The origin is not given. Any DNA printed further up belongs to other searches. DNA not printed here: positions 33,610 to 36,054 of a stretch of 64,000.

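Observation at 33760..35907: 715-aa multi-zinc-ribbon protein resembling the C-terminal half of the PolD large subunit (DP2) with a degenerate catalytic acidic motif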

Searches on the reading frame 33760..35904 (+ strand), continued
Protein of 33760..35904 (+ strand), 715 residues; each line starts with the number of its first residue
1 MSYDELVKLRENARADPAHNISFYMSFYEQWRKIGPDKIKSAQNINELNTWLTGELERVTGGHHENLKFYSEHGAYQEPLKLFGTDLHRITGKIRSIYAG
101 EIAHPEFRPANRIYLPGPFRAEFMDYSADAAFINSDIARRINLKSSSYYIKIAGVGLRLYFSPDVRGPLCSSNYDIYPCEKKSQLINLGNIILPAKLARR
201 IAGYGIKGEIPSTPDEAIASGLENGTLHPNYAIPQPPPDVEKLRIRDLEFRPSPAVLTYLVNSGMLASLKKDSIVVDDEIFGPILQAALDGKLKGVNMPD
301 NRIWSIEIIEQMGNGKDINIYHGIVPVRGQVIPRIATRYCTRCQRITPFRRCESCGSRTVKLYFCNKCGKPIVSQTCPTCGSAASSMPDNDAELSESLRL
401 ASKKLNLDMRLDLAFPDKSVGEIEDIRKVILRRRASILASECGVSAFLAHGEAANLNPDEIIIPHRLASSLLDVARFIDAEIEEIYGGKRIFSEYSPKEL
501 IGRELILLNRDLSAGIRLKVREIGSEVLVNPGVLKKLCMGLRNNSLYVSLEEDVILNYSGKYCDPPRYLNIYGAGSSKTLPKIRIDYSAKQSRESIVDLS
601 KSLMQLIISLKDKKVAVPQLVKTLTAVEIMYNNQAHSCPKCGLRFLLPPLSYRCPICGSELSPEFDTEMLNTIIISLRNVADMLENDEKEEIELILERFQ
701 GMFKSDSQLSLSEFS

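Call 38: find_related_loci(query=A2, collection=genome_contigs, flank=10000)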
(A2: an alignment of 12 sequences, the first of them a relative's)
Query A2 (715 aa) in genome_contigs; peptide patterns used: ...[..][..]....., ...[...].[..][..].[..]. (x = any residue, [..] = any of these).
43 stretches matched a pattern; 25 encode a relative of the query (tblastn E <= 1e-3); 25 distinct loci.
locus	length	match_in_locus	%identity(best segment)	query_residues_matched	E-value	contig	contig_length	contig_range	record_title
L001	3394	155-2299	78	1-715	0e+0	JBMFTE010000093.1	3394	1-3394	MAG: Nitrososphaeria archaeon isolate KM4347-05 NODE_6761_length_3394_cov_165.459119, whole genome shotgun sequence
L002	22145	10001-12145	76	1-715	0e+0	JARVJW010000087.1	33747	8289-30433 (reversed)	MAG: Nitrososphaeria archaeon isolate DRTY3_bin.13 NODE_258_length_33747_cov_29.433, whole genome shotgun sequence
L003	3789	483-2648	60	1-715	0e+0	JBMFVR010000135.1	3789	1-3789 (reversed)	MAG: Nitrososphaeria archaeon isolate KM4348-34 NODE_135_length_3789_cov_3.744073, whole genome shotgun sequence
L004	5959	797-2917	29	5-714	4e-83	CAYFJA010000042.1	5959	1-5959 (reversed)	MAG TPA_asm: uncultured Nitrososphaerales archaeon isolate DRP004690_co1_15 genome assembly, contig: NODE_1109_length_59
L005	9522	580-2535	32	41-714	8e-91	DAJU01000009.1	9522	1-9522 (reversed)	MAG TPA_asm: Thaumarchaeota archaeon UBA164 UBA164_contig_4747, whole genome shotgun sequence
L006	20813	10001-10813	22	329-562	2e-13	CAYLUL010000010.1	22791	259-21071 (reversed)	MAG TPA_asm: uncultured Methanospirillum sp. isolate SRP192927_co4_992 genome assembly, contig: NODE_4260_length_22791_c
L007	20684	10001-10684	23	329-516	3e-12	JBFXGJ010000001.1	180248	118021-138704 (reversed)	MAG: Methanoregulaceae archaeon isolate CA_2019_TPIn_160 NODE_291_length_180248_cov_6.652378_TPIn, whole genome shotgun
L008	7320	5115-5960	22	329-567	1e-11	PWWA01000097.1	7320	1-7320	MAG: Candidatus Woesearchaeota archaeon isolate CSSed11_337R1 CS-Sed11-C19923, whole genome shotgun sequence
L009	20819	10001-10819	22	340-562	3e-11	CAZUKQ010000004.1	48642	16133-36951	MAG TPA_asm: Candidatus Woesearchaeota archaeon isolate SRP272421_co2_99 genome assembly, contig: NODE_1215_length_48642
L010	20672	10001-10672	25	336-515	5e-11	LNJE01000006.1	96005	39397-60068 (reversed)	MAG: Candidatus Methanofastidiosum methylothiophilum isolate ADurb1213_Bin02801 APG09_contig000006, whole genome shotgun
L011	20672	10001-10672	25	336-515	5e-11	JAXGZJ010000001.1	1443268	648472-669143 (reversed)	MAG: Methanofastidiosum sp. isolate AnMBR.bin534 bin534_1, whole genome shotgun sequence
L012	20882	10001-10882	22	322-562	1e-10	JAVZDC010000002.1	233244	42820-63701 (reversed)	MAG: archaeon isolate DRTY-6_201705_bins_95 DRTY-6_201705_bins_95_scaffold_2, whole genome shotgun sequence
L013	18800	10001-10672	26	336-515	1e-10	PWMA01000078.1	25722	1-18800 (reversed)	MAG: Candidatus Methanofastidiosia archaeon isolate CSSed10_256R1 CS-Sed10-C2889, whole genome shotgun sequence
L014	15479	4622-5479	21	327-562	3e-10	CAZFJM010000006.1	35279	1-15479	MAG TPA_asm: Candidatus Woesearchaeota archaeon isolate SRP272421_co1_46 genome assembly, contig: NODE_2457_length_35279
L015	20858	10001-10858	21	327-562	3e-10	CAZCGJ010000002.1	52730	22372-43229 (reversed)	MAG TPA_asm: Candidatus Woesearchaeota archaeon isolate SRP272421_co2_592 genome assembly, contig: NODE_1024_length_5273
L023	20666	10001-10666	25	335-516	5e-9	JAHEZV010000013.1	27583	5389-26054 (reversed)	MAG: Nitrososphaera sp. isolate nzgw16 NODE_895_length_27584_cov_5.933547, whole genome shotgun sequence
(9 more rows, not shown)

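Call 42: search_protein_families(library=pfam, proteins=[L005:3321-3938:+, L005:3938-4624:-, L005:4624-5091:-, L005:5224-7062:-, L005:8055-8720:+, L005:2713-3057:-, L004:3363-4262:+, L004:4267-5268:+, L004:5268-5945:+, L004:2926-3267:-], max_evalue=0.001)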
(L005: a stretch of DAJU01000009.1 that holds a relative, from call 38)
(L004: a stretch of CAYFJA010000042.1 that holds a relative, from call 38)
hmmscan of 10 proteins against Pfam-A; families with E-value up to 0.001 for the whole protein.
L005:3321-3938:+ (206 aa): 2 families
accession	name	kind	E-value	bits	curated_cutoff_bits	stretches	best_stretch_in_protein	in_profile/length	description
PF12804.13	NTP_transf_3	-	8.6e-30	104.5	27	1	6-150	2-146/160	MobA-like NTP transferase domain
PF02348.25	CTP_transf_3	-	5.3e-06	26.8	22.6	1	5-163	2-160/217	Cytidylyltransferase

L005:3938-4624:- (228 aa): 8 families
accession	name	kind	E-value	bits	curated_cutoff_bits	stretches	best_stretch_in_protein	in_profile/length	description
PF13192.12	Thioredoxin_3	-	3.5e-28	97.9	24.8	2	131-208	1-75/76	Thioredoxin domain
PF00462.30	Glutaredoxin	-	2.2e-15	57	22.9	2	134-192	2-59/60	Glutaredoxin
PF13098.12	Thioredoxin_2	-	3.1e-09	37.6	27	1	19-84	3-85/104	Thioredoxin-like domain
PF23357.1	DUF7088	-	5.5e-08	33.4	27.8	0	116-188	7-88/105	Domain of unknown function (DUF7088)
PF05768.20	Glrx-like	-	1.6e-06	28.8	26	0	26-84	2-59/77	Glutaredoxin-like domain (DUF836)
PF00085.26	Thioredoxin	-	3.1e-05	24.3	23.5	0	12-103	7-101/103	Thioredoxin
PF13728.12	TraF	-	0.00035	20.9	23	0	124-156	124-156/224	F plasmid transfer operon protein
PF14595.12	Thioredoxin_9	-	0.00038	20.8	25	0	113-188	25-103/129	Thioredoxin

L005:4624-5091:- (155 aa): 6 families
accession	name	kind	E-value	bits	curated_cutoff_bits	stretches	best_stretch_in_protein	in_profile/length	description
PF00085.26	Thioredoxin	-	2.1e-29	102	23.5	1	48-146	2-101/103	Thioredoxin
PF04756.19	OST3_OST6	-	5.9e-07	29.6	27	1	44-126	8-104/294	OST3 / OST6 family, transporter family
PF13905.12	Thioredoxin_8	-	5e-06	27.2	27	0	66-106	4-46/94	Thioredoxin-like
PF13098.12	Thioredoxin_2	-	6.6e-06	26.9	27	1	64-144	6-102/104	Thioredoxin-like domain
PF07449.17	HyaE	-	9.5e-06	26.1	22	1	43-135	6-101/108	Hydrogenase-1 expression protein HyaE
PF13192.12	Thioredoxin_3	-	0.00081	19.8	24.8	0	75-139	10-67/76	Thioredoxin domain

L005:5224-7062:- (612 aa): 2 families
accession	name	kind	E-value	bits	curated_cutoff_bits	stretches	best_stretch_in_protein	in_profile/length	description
PF00821.23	PEPCK_GTP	-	2.9e-93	312.9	23.8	1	233-586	1-352/357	Phosphoenolpyruvate carboxykinase C-terminal P-loop domain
PF17297.7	PEPCK_N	-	2.1e-56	191.4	23.8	1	22-227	2-216/218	Phosphoenolpyruvate carboxykinase N-terminal domain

L005:8055-8720:+ (222 aa): 3 families
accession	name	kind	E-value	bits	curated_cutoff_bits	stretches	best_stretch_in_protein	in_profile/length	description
PF12705.13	PDDEXK_1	-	1.3e-13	51.9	22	1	5-217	55-246/247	PD-(D/E)XK nuclease superfamily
PF01930.23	Cas_Cas4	-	4.2e-05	24.1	22.7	1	40-217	9-158/160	Domain of unknown function DUF83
PF13366.12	PDDEXK_3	-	0.00056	20.7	22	1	87-160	42-111/117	PD-(D/E)XK nuclease superfamily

L005:2713-3057:- (114 aa): 0 families

L004:3363-4262:+ (300 aa): 1 family
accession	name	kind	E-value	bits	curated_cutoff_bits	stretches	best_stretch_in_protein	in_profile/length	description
PF08267.18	Meth_synt_1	-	5.4e-09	36.5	27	1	71-266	104-309/313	Cobalamin-independent synthase, N-terminal domain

L004:4267-5268:+ (334 aa): 2 families
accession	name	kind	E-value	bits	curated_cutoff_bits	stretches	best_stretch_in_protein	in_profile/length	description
PF01717.24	Meth_synt_2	-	7.6e-39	134.3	21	1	28-324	29-320/324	Cobalamin-independent synthase, Catalytic domain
PF08267.18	Meth_synt_1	-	9.2e-07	29.1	27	1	100-234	131-265/313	Cobalamin-independent synthase, N-terminal domain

L004:5268-5945:+ (226 aa): 1 family
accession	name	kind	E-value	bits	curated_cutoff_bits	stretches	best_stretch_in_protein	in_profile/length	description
PF03587.19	EMG1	-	1.3e-50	172.1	28.2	1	6-221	1-197/197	EMG1/NEP1 methyltransferase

L004:2926-3267:- (113 aa): 0 families

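Call 43: search_solved_structures(query=A2, max_evalue=0.001, show_alignments=1)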
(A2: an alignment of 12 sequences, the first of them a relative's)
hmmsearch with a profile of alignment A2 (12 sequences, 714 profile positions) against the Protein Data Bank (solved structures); distinct sequences matched with E-value up to 0.001: 4.
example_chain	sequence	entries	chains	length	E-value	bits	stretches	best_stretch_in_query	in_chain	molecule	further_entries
6knb_B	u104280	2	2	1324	5.7e-31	110.9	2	330-566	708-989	DNA polymerase D DP2 (DNA polymerase II large) subunit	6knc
6hms_B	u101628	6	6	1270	6.9e-31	110.6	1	331-566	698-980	DNA polymerase II large subunit,DNA polymerase II large subunit | DP2 | DNA polymerase II large subunit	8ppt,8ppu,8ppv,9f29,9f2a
6t8h_B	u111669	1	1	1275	7e-31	110.6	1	331-566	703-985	DP2 subunit of D-family DNA-polymerase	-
5ijl_A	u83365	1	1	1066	3e-24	88.7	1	331-566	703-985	DNA polymerase II large subunit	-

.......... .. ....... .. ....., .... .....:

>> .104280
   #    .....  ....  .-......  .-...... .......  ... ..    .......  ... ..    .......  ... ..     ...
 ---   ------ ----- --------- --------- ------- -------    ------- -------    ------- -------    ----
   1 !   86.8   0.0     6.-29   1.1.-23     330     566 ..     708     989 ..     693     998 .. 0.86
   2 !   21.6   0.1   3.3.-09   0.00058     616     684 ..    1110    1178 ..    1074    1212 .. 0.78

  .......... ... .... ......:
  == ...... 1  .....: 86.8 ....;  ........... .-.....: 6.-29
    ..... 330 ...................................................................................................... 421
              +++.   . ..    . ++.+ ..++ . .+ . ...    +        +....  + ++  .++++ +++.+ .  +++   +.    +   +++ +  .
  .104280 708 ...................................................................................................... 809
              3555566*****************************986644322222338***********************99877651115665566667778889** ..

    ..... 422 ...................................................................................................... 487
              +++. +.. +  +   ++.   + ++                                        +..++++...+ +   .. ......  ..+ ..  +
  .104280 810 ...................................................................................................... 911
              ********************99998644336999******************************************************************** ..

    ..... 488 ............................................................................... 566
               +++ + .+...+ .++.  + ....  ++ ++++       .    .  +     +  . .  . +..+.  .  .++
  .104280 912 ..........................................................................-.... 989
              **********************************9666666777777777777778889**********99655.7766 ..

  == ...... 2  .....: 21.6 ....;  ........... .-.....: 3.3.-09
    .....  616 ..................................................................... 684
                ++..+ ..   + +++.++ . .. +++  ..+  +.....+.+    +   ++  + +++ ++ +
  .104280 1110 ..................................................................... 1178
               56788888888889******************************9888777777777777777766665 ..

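Call 48: search_solved_structures(query=L023:2763-4157:+, max_evalue=0.00001)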
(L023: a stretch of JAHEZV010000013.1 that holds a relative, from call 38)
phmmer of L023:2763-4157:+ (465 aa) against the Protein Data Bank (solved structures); distinct sequences matched with E-value up to 0.00001: 6.
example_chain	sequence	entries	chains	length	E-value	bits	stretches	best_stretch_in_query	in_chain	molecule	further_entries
5ihe_A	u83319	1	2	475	8.5e-80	271.9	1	65-456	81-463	DNA polymerase II small subunit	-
6knb_A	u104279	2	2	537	1.5e-78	267.8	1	65-456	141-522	DNA polymerase II small subunit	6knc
6hms_A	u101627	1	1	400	2e-78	267.4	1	65-456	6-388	DNA polymerase II small subunit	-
6hmf_A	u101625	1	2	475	2.1e-78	267.3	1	65-456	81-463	DNA polymerase II small subunit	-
6t8h_A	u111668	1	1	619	5.3e-78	266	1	65-456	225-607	DNA polymerase II small subunit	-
8ppt_A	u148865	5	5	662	6.6e-78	265.7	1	65-456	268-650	DNA polymerase II small subunit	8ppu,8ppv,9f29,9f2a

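Call 62: predict_structure(alignment_id=A4)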
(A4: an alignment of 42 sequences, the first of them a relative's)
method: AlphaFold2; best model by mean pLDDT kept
length: 715 residues; sequences in the alignment: 42
mean_pLDDT: 87.0   pTM: 0.84
mean pLDDT of the five models: 87.0, 84.7, 83.8, 82.9, 77.5
residues with pLDDT >= 90: 386; 70-90: 272; 50-70: 44; < 50: 13
segments of 3 or more residues with pLDDT < 50: 28-33, 713-715
pLDDT, mean of each block of 10 residues (from residue 1): 83 83 65 51 85 81 77 85 79 83 76 90 94 92 88 92 94 87 83 95 88 96 94 94 95 94 92 93 96 93 91 75 89 90 93 93 93 92 90 92 87 79 89 92 92 92 94 96 92 92 92 89 93 75 83 93 83 83 82 80 91 88 90 83 80 87 87 92 89 91 62 52
secondary structure, 60 per line:
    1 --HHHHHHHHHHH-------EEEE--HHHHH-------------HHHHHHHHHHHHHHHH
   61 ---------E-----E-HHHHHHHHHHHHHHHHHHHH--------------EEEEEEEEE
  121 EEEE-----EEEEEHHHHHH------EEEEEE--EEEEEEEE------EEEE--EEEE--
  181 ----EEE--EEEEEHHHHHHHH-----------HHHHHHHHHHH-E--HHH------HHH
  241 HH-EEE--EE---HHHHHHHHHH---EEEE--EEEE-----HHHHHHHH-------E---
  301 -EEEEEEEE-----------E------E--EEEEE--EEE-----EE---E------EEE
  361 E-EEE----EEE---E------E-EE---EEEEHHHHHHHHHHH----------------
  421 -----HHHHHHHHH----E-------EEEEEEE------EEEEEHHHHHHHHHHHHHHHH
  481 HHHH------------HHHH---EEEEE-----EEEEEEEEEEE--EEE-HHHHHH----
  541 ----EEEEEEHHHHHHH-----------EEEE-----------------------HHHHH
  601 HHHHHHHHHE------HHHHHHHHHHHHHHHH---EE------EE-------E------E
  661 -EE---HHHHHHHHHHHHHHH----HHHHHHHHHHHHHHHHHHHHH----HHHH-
elements in order (helices of 4 or more, strands of 3 or more residues): H3-13 E21-24 H27-31 H45-60 H78-97 E112-124 E130-134 H135-140 E147-152 E155-162 E169-172 E175-178 E185-187 E190-194 H195-202 H214-224 H238-242 E244-246 H254-263 E267-270 E273-276 H282-289 E302-309 E331-335 E338-340 E358-361 E363-365 E370-372 E390-393 H394-404 H426-434 E447-453 E460-464 H465-484 H497-500 E504-508 E514-524 E527-529 H531-536 E545-550 H551-557 E569-572 H596-609 H617-632 H667-681 H686-706 H711-714

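Call 64: fold_search(model_id=the predicted structure, library=pdb)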
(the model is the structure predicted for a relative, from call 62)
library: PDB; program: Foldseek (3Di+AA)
matches with E <= 10: 717; with E <= 0.001: 8
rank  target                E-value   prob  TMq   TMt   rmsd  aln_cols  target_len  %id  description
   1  9f29_B                8.8e-33  1.00  0.55  0.36   9.3       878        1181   14  Pyrococcus abyssi PolD in complex with Rpa2 winged-helix domain class 1 (composite map) (released 2024-12-04)
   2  9f2a_B                3.1e-32  1.00  0.55  0.37   9.5       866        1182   14  Pyrococcus abyssi PolD in complex with Rpa2 winged-helix domain class 2 (composite map) (released 2024-12-04)
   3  8ppt_B                1.6e-31  1.00  0.53  0.35   9.5       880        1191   15  Pyrococcus abyssi DNA polymerase D (PolD) in its editing mode bound to a primer/template substrate containing a mismat (released 2023-12-20)
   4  6t8h_B                3.1e-30  1.00  0.54  0.36  10.9       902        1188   14  Cryo-EM structure of the DNA-bound PolD-PCNA processive complex from P. abyssi (released 2020-03-04)
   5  6hms_B                5.2e-25  1.00  0.51  0.36  11.1       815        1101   16  Cryo-EM map of DNA polymerase D from Pyrococcus abyssi in complex with DNA (released 2019-01-30)
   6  6knc_B                1.5e-23  1.00  0.46  0.32  16.3       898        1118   14  PolD-PCNA-DNA (form B) (released 2020-08-05)
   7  6knb_B                5.8e-22  1.00  0.48  0.33  11.2       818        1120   15  PolD-PCNA-DNA (form A) (released 2020-08-05)
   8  5ijl                  7.3e-21  1.00  0.39  0.31  15.3       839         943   14  D-family DNA polymerase - DP2 subunit (catalytic subunit) (released 2016-08-31)
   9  1k83_A                1.8e-03  0.98  0.11  0.06  15.1       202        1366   12  Crystal Structure of Yeast RNA Polymerase II Complexed with the Inhibitor Alpha Amanitin (released 2002-02-13)
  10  7z8q_d                3.1e-03  1.00  0.11  0.07   6.9       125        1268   13  Cryo-EM structure of Mycobacterium tuberculosis RNA polymerase core (released 2023-02-08)
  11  8oeu_A                3.1e-03  1.00  0.11  0.06   9.4       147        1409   14  Structure of the mammalian Pol II-SPT6 complex (composite structure, Structure 4) (released 2023-10-18)
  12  5x21_D                3.5e-03  0.16  0.12  0.06  63.2       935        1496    8  Crystal structure of Thermus thermophilus transcription initiation complex with GpA and pseudouridimycin (PUM) (released 2017-07-05)
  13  9j0n_A                3.7e-03  1.00  0.10  0.06  10.1       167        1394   13  Paused elongation complex of mammalian RNA polymerase II with nucleosome (PEC2-nuc) (released 2025-02-05)
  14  1i50_A                3.7e-03  0.96  0.12  0.06  15.6       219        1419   12  RNA POLYMERASE II CRYSTAL FORM II AT 2.8 A RESOLUTION (released 2001-04-23)
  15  9s0u_A                3.9e-03  0.97  0.11  0.06  16.3       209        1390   13  State 3 MAP 3 RNA Pol II activated elongation complex with SETD2 bound to distal upstream H3 (released 2025-09-24)
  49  7pp4_d                9.3e-03  0.99  0.11  0.06   7.2       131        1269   11  Cryo-EM structure of Mycobacterium tuberculosis RNA polymerase holoenzyme comprising sigma factor SigB (released 2022-09-21)
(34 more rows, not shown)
